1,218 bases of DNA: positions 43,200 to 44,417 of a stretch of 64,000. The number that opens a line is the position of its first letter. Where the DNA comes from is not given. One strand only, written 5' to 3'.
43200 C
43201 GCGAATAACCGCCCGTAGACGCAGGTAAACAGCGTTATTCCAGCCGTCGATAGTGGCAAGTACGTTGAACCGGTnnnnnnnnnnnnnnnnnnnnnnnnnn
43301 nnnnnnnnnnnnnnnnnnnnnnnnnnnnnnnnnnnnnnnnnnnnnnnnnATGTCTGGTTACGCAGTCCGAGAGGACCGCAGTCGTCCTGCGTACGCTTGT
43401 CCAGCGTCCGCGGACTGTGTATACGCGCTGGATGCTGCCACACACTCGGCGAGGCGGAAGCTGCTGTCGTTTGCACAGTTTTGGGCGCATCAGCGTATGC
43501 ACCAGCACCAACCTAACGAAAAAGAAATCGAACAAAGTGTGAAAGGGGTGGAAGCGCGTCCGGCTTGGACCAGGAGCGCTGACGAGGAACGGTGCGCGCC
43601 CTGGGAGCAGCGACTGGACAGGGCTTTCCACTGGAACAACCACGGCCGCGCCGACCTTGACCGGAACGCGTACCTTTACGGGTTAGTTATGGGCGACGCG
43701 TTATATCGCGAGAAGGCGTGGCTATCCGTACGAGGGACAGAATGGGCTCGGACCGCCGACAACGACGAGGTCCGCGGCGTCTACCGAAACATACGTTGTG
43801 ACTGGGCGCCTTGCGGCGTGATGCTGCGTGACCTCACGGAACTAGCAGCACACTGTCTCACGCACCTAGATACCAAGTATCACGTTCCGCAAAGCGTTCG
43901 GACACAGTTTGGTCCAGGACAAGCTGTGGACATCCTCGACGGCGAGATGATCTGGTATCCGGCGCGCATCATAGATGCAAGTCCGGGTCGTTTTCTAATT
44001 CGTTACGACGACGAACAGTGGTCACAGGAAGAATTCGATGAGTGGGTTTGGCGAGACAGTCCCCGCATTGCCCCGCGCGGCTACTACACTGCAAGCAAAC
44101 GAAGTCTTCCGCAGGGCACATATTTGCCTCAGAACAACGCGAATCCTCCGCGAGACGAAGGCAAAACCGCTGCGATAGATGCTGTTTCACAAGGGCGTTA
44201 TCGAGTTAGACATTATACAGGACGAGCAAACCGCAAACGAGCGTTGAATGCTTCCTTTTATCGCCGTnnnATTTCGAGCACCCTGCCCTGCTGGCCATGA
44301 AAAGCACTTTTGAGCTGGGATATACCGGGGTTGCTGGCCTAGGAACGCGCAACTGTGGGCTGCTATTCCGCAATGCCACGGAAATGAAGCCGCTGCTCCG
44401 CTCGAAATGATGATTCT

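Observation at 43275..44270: Protein combining a JAZF/AEBP2-type C2H2 finger with a Tudor-knot (chromo-barrel) domain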

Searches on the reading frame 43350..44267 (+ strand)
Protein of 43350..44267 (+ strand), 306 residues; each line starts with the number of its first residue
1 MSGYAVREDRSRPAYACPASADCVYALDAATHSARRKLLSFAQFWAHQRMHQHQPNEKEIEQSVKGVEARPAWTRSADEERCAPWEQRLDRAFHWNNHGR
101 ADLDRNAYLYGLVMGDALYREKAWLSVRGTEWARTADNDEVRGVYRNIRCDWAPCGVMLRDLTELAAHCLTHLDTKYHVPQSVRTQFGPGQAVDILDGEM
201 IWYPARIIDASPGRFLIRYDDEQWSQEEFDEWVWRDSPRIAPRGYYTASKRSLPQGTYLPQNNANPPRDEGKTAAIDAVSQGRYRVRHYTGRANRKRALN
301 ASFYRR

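Call 7: search_protein_families(library=pfam, proteins=[window:43350-44267:+], max_evalue=1)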
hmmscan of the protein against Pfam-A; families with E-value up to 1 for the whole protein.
window:43350-44267:+ (306 aa): 5 families
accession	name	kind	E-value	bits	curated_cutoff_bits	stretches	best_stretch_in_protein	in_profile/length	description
PF02820.24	MBT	-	3.7e-05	24.3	22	1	193-251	6-60/69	mbt repeat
PF16159.10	FOXP-CC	-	0.086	13.8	28.9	0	145-171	2-28/69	FOXP coiled-coil domain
PF04199.19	Cyclase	-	0.1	13.2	23.1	1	164-234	23-84/142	Putative cyclase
PF10536.15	PMD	-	0.11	12.1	34.9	1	32-193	169-291/347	Plant mobile domain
PF20260.4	PUA_4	-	0.19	12.3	23.9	1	189-217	17-45/48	RNA methyltransferase PUA domain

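Call 8: search_solved_structures(query=window:43350-44267:+, max_evalue=10, show_alignments=3)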
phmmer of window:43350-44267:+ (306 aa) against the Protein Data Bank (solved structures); distinct sequences matched with E-value up to 10: 12.
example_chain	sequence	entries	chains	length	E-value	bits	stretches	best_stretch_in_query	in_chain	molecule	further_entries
6l0x_A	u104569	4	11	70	1e-05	28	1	184-242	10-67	PHD finger protein 20-like protein 1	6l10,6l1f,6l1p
21ee_A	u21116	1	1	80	1.1e-05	27.9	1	186-244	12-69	PHD finger protein 20-like protein 1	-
6l1c_A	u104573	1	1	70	1.3e-05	27.7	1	185-242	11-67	PHD finger protein 20-like protein 1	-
2eqm_A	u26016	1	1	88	1.4e-05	27.6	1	186-244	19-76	PHD finger protein 20-like 1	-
2jtf_A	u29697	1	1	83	2.1e-05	27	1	186-242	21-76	PHD finger protein 20-like 1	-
6l1i_B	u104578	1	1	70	0.0001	24.7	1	184-242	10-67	PHD finger protein 20-like protein 1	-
3sd4_A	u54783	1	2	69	0.0012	21.2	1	178-242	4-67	PHD finger protein 20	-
3q1j_A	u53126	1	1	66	0.002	20.5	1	180-242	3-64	PHD finger protein 20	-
3ut1_A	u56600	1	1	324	0.0024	20.2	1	199-253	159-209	Lethal(3)malignant brain tumor-like protein 3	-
4fl6_A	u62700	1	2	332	0.0025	20.1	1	199-253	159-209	Lethal(3)malignant brain tumor-like protein 3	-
4l59_A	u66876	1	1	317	0.0025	20.1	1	199-253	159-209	Lethal(3)malignant brain tumor-like protein 3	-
4oko_A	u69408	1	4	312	1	11.6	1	237-281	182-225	Rapid Encystment Phenotype Protein 34 KDa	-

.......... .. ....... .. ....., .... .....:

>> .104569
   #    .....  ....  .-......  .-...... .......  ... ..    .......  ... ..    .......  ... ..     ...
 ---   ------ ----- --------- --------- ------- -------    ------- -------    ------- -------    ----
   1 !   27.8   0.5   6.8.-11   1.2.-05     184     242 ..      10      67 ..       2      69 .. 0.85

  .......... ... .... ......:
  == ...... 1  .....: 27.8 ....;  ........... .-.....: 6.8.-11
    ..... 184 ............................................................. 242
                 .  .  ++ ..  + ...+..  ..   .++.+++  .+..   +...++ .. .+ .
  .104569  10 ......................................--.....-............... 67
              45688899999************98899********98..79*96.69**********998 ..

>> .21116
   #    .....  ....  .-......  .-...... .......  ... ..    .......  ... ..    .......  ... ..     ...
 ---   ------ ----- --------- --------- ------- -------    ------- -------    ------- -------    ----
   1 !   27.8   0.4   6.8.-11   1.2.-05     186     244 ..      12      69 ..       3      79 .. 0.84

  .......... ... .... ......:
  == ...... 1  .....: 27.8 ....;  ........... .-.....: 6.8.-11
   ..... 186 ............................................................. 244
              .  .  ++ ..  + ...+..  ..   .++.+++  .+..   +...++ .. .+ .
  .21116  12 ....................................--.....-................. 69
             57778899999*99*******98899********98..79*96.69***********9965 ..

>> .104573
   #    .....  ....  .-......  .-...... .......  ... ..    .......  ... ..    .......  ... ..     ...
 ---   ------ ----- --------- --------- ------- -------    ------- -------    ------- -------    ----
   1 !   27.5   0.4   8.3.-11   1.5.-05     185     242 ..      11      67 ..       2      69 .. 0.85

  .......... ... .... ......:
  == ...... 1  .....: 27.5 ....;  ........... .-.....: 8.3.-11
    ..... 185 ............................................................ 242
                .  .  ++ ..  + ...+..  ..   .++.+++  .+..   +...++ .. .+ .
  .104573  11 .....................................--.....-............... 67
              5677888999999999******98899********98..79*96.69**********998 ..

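Call 9: find_homologous_proteins(query=window:43350-44267:+, max_evalue=0.01)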
Query window:43350-44267:+ (306 aa): 4 proteins with E <= 0.01 among 1586 candidates.
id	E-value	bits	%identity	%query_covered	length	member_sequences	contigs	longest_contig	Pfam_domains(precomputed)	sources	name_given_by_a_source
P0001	1.2e-208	710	99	100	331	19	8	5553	-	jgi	jgi:hypothetical protein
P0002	6.4e-100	352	65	74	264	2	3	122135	-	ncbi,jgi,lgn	jgi:hypothetical protein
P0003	3.1e-97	344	62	81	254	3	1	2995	-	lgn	-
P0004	2.5e-58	216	51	61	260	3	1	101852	-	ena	-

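Call 11: list_cluster_members(proteins=[P0001, P0002, P0003, P0004])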
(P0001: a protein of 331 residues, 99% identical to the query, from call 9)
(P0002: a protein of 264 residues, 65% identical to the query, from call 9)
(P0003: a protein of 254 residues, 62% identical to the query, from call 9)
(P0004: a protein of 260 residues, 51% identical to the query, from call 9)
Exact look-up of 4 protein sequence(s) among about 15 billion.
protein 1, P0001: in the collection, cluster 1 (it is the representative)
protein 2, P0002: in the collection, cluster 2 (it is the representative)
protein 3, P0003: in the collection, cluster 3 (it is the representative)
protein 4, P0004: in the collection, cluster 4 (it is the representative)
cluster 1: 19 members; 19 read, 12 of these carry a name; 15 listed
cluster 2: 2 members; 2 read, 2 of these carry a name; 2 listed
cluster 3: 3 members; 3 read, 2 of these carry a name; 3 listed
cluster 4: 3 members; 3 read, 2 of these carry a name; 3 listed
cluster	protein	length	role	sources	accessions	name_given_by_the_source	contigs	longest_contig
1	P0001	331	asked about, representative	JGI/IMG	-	hypothetical protein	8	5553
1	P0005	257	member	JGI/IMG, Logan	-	hypothetical protein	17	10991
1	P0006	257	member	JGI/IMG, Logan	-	hypothetical protein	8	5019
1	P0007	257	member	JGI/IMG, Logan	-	hypothetical protein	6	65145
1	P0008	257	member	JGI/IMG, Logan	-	hypothetical protein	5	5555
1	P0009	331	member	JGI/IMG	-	hypothetical protein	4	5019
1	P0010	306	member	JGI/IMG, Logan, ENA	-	hypothetical protein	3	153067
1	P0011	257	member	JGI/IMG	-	hypothetical protein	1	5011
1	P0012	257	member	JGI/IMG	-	hypothetical protein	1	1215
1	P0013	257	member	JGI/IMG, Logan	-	hypothetical protein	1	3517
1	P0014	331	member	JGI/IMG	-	hypothetical protein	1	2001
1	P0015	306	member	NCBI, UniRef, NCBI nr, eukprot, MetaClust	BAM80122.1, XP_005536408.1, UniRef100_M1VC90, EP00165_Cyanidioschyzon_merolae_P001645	hypothetical protein CYME_CMI257C [Cyanidioschyzon merolae strain 10D] | C2H2-type domain-containing protein n=1 Tax=Cyanidioschyzon merolae (strain NIES-3377 / ... | XP_005536408.1 hypothetical protein CYME_CMI257C [Cyanidioschyzon merolae strain 10D]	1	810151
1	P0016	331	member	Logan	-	-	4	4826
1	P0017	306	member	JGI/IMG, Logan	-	-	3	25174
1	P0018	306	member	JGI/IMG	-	-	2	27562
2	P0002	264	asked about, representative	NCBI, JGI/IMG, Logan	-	hypothetical protein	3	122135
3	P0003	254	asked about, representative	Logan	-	-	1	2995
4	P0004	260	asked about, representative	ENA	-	-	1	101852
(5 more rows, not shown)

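Call 20: search_protein_families(library=pfam, alignment_id=A1, max_evalue=1)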
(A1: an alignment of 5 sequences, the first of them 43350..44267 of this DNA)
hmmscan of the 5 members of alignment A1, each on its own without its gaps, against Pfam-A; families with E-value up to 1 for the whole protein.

A. member 1, window:43350-44267:+ (306 aa): 5 families
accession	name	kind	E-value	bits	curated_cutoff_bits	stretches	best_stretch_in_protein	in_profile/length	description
PF02820.24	MBT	-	3.7e-05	24.3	22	1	193-251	6-60/69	mbt repeat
PF16159.10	FOXP-CC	-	0.086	13.8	28.9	0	145-171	2-28/69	FOXP coiled-coil domain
PF04199.19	Cyclase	-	0.1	13.2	23.1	1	164-234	23-84/142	Putative cyclase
PF10536.15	PMD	-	0.11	12.1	34.9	1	32-193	169-291/347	Plant mobile domain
PF20260.4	PUA_4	-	0.19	12.3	23.9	1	189-217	17-45/48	RNA methyltransferase PUA domain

B. families by the number of members that match (of 5 scanned): 8 families
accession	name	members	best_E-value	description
PF02820.24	MBT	5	3.7e-05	mbt repeat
PF05641.18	Agenet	3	0.0017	Agenet domain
PF07336.16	ABATE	1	0.012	Putative stress-induced transcription regulator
PF16159.10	FOXP-CC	1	0.086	FOXP coiled-coil domain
PF04199.19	Cyclase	1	0.1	Putative cyclase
PF10536.15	PMD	1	0.11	Plant mobile domain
PF22041.1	GST_C_7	1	0.11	Glutathione S-transferase, C-terminal domain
PF20260.4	PUA_4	1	0.19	RNA methyltransferase PUA domain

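Call 25: predict_structure(alignment_id=A1)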
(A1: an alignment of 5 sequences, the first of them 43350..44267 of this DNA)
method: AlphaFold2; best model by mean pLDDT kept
length: 306 residues; sequences in the alignment: 5
mean_pLDDT: 44.2   pTM: 0.32
mean pLDDT of the five models: 44.2, 40.7, 35.5, 34.0, 30.7
residues with pLDDT >= 90: 5; 70-90: 46; 50-70: 44; < 50: 211
segments of 3 or more residues with pLDDT < 50: 1-49, 51-135, 140-143, 151-154, 173-178, 247-306
pLDDT, mean of each block of 10 residues (from residue 1): 31 41 42 41 47 34 28 27 31 27 31 30 25 44 52 57 54 48 78 68 82 85 75 75 57 26 27 25 25 25 26
secondary structure, 60 per line:
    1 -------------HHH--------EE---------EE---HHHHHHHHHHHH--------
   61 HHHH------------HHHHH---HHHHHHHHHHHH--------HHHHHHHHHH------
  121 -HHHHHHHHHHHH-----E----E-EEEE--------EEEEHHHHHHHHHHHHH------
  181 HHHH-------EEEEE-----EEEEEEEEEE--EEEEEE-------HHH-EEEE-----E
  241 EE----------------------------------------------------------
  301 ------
elements in order: H41-52 H61-64 H77-81 H85-96 H105-114 H122-133 E146-149 E158-161 H162-174 H181-184 E192-196 E202-211 E214-219 E231-234 E240-242

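Call 26: search_protein_representatives(alignment_id=A1)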
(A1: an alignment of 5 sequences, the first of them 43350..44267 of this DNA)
Query: 5 sequences, 306 profile positions. Proteins with E-value up to 0.001 (for the whole library): 110; up to 1e-10: 6; up to 1e-30: 2. The best 110 are listed.
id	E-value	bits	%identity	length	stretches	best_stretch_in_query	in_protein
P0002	8.9e-142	488.2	-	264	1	52-306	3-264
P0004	2.8e-127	440.6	-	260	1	60-293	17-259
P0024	2.9e-18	82.6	-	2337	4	164-243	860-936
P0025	1.9e-13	66.8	-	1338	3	182-243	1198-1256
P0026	3.5e-12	62.6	-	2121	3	154-241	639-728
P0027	1.2e-11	60.9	-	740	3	181-255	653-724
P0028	2.4e-10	56.6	-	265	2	182-250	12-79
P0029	2.7e-10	56.4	-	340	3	176-251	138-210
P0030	4.6e-10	55.7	-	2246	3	165-241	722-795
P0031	7.8e-10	54.9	-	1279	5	214-245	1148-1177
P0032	1.7e-09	53.8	-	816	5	170-245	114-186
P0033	2.2e-09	53.4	-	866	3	189-265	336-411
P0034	2.5e-09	53.3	-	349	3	154-255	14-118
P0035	2.7e-08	49.9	-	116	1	185-249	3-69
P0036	4.8e-08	49.0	-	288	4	202-240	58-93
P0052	6.9e-06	42.0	-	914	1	142-249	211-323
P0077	7.9e-05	38.5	-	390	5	148-173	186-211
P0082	8.4e-05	38.4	-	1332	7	149-183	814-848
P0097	1.3e-04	37.7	-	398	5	147-171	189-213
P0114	3.9e-04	36.2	-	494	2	149-249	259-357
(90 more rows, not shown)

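Call 27: search_protein_families(library=pfam, proteins=[P0024, P0025, P0026, P0027, P0028, P0029, P0034, P0052, P0114], max_evalue=0.001)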
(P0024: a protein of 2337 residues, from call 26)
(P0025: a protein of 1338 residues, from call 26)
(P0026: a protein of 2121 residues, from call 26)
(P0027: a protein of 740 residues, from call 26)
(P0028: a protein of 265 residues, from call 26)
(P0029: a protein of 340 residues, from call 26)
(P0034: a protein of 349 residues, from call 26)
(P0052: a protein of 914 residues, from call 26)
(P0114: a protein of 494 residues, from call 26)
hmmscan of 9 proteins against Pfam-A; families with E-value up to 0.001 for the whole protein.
P0024 (2337 aa): 10 families
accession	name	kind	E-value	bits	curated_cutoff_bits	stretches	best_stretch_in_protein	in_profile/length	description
PF02820.24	MBT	-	6.2e-26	90.9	22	4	899-933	15-49/69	mbt repeat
PF23327.1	Chromo_MORC2_6th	-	1.5e-16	60.3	27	1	697-741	12-61/63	ATPase MORC2, chromo domain-like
PF05641.18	Agenet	-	2.7e-11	44.2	27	0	699-733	14-54/61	Agenet domain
PF16719.11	SAWADEE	-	5.7e-10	39.8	28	0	895-942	12-58/125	SAWADEE domain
PF22732.2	MSL3_chromo-like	-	1.4e-08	35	28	0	909-941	40-71/78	MSL3 chromodomain-like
PF13771.12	zf-HC5HC2H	-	1.7e-08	35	29.1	1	1521-1598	1-90/91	PHD-like zinc-binding domain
PF20260.4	PUA_4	-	1.9e-08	34.7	23.9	0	886-914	18-46/48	RNA methyltransferase PUA domain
PF13832.12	zf-HC5HC2H_2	-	6.5e-08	33.2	27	1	1515-1583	17-88/109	PHD-zinc-finger like domain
PF01555.25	N6_N4_Mtase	-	3.2e-07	31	26.7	1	1806-1880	145-220/221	DNA methylase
PF18358.7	Tudor_4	-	3.6e-06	26.9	25.8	0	887-934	5-49/50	Histone methyltransferase Tudor domain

P0025 (1338 aa): 5 families
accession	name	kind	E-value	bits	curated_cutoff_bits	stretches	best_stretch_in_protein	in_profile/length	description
PF02820.24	MBT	-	1.5e-12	48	22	0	1222-1256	18-52/69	mbt repeat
PF18358.7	Tudor_4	-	1.2e-08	34.8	25.8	0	1203-1255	1-50/50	Histone methyltransferase Tudor domain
PF11717.14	Tudor-knot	-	2.8e-07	30.8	20.8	0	338-372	13-51/55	RNA binding activity-knot of a chromodomain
PF22732.2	MSL3_chromo-like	-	5.4e-07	30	28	0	352-372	40-60/78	MSL3 chromodomain-like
PF06337.17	DUSP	-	7.8e-07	29.9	29.3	1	27-108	1-75/77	DUSP domain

P0026 (2121 aa): 7 families
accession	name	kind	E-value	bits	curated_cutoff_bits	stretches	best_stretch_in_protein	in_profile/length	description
PF02820.24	MBT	-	1.7e-19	70.2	22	3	684-728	4-50/69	mbt repeat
PF23327.1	Chromo_MORC2_6th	-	1.8e-09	37.6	27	0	681-730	7-60/63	ATPase MORC2, chromo domain-like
PF13771.12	zf-HC5HC2H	-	2.8e-09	37.5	29.1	1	1300-1377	1-90/91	PHD-like zinc-binding domain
PF13832.12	zf-HC5HC2H_2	-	2.3e-07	31.4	27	1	1297-1362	20-88/109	PHD-zinc-finger like domain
PF22732.2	MSL3_chromo-like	-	5e-07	30.1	28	0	704-734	41-69/78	MSL3 chromodomain-like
PF16719.11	SAWADEE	-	6.1e-07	30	28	0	688-732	11-54/125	SAWADEE domain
PF08241.18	Methyltransf_11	-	0.00048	21.1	21.2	0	1656-1757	18-92/95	Methyltransferase domain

P0027 (740 aa): 8 families
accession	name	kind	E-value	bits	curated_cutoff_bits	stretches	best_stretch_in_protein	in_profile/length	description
PF13637.12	Ank_4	-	4.9e-09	36.7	22.7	1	510-542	11-43/50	Ankyrin repeats (many copies)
PF11717.14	Tudor-knot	-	6.6e-07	29.6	20.8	0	154-170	35-51/55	RNA binding activity-knot of a chromodomain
PF02820.24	MBT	-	1.4e-06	28.8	22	0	675-709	15-49/69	mbt repeat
PF22732.2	MSL3_chromo-like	-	2.8e-06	27.7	28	0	687-703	42-58/78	MSL3 chromodomain-like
PF18358.7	Tudor_4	-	3.2e-06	27.1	25.8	0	138-174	14-48/50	Histone methyltransferase Tudor domain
PF00023.36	Ank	-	1.2e-05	25.8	21.1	0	445-483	1-31/33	Ankyrin repeat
PF17092.11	PCB_OB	-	0.00029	22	27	0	28-72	24-67/111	Penicillin-binding protein OB-like domain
PF12796.13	Ank_2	-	0.00035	21.5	27.3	0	511-574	12-67/90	Ankyrin repeats (3 copies)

P0028 (265 aa): 10 families
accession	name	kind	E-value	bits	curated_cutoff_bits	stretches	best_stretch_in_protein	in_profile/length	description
PF00628.35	PHD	-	9.6e-14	51.6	24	2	168-210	1-47/47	PHD-finger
PF22908.2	PHD_NSD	-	3.4e-11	43.7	23.9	1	215-250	3-40/57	Histone-lysine N-methyltransferase NSD-like, PHD zinc finger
PF02820.24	MBT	-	1.5e-08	35.1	22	0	25-71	4-52/69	mbt repeat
PF23011.2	PHD-1st_NSD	-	3.4e-08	33.9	27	1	164-211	4-49/49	Histone-lysine N-methyltransferase NSD-like, PHD zinc finger 1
PF05641.18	Agenet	-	3.6e-07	31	27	1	21-71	1-59/61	Agenet domain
PF22732.2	MSL3_chromo-like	-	2.6e-06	27.8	28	0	44-64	40-60/78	MSL3 chromodomain-like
PF13771.12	zf-HC5HC2H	-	3.1e-06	27.7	29.1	0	162-194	34-68/91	PHD-like zinc-binding domain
PF11717.14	Tudor-knot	-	1e-05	25.7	20.8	1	92-129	10-51/55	RNA binding activity-knot of a chromodomain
PF23327.1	Chromo_MORC2_6th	-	0.00038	20.6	27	0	94-136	13-60/63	ATPase MORC2, chromo domain-like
PF18358.7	Tudor_4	-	0.00094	19.2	25.8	0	92-133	9-48/50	Histone methyltransferase Tudor domain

P0029 (340 aa): 12 families
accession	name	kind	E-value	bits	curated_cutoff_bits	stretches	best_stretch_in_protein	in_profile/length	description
PF02820.24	MBT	-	4.8e-17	62.4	22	1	292-336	5-51/69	mbt repeat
PF11717.14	Tudor-knot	-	2.6e-12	46.9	20.8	1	228-260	30-51/55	RNA binding activity-knot of a chromodomain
PF22732.2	MSL3_chromo-like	-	1.6e-11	44.5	28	1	238-258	38-58/78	MSL3 chromodomain-like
PF20260.4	PUA_4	-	4.8e-09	36.6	23.9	0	150-179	16-45/48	RNA methyltransferase PUA domain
PF16719.11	SAWADEE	-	5.2e-08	33.5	28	0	160-239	11-91/125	SAWADEE domain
PF18358.7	Tudor_4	-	2.6e-06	27.4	25.8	0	298-336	14-50/50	Histone methyltransferase Tudor domain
PF13639.12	zf-RING_2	-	2.9e-06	27.9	27.3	1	8-49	2-44/44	Ring finger domain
PF13920.12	zf-C3HC4_3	-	5.6e-06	26.5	27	1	7-53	3-47/49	Zinc finger, C3HC4 type (RING finger)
PF14634.12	zf-RING_5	-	1.3e-05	25.5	27.9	1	8-49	1-42/43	zinc-RING finger domain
PF13445.12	zf-RING_UBOX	-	5e-05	23.6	25.2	0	9-44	1-37/39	RING-type zinc-finger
PF13923.12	zf-C3HC4_2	-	0.00022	21.4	27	1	8-48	1-40/40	Zinc finger, C3HC4 type (RING finger)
PF00097.31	zf-C3HC4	-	0.00064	20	21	0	9-48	1-40/40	Zinc finger, C3HC4 type (RING finger)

P0034 (349 aa): 8 families
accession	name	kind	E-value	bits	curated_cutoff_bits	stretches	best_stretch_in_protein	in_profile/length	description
PF02820.24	MBT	-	5.6e-20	71.8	22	3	67-109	11-53/69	mbt repeat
PF00627.37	UBA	-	4.7e-11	42.7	22.4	1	314-346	5-37/37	UBA/TS-N domain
PF22732.2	MSL3_chromo-like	-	2.8e-09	37.3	28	0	76-99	35-58/78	MSL3 chromodomain-like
PF22562.2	UBA_7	-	6.3e-09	36.1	27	1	312-349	2-40/48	UBA-like domain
PF11717.14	Tudor-knot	-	1.2e-08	35.2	20.8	0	177-196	31-50/55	RNA binding activity-knot of a chromodomain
PF05641.18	Agenet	-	5.3e-07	30.4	27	0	156-195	3-46/61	Agenet domain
PF18358.7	Tudor_4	-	1e-06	28.7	25.8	0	69-107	14-50/50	Histone methyltransferase Tudor domain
PF16719.11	SAWADEE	-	1.2e-05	25.8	28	0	68-102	13-46/125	SAWADEE domain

P0052 (914 aa): 3 families
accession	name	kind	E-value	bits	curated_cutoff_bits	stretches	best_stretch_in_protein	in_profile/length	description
PF00443.35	UCH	-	7.2e-62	209.7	23.9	1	350-894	18-254/254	Ubiquitin carboxyl-terminal hydrolase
PF06337.17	DUSP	-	6e-16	59.1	29.3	1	18-112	2-76/77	DUSP domain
PF13423.12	UCH_1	-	4.3e-09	36.9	22.2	1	749-876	175-317/317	Ubiquitin carboxyl-terminal hydrolase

P0114 (494 aa): 0 families
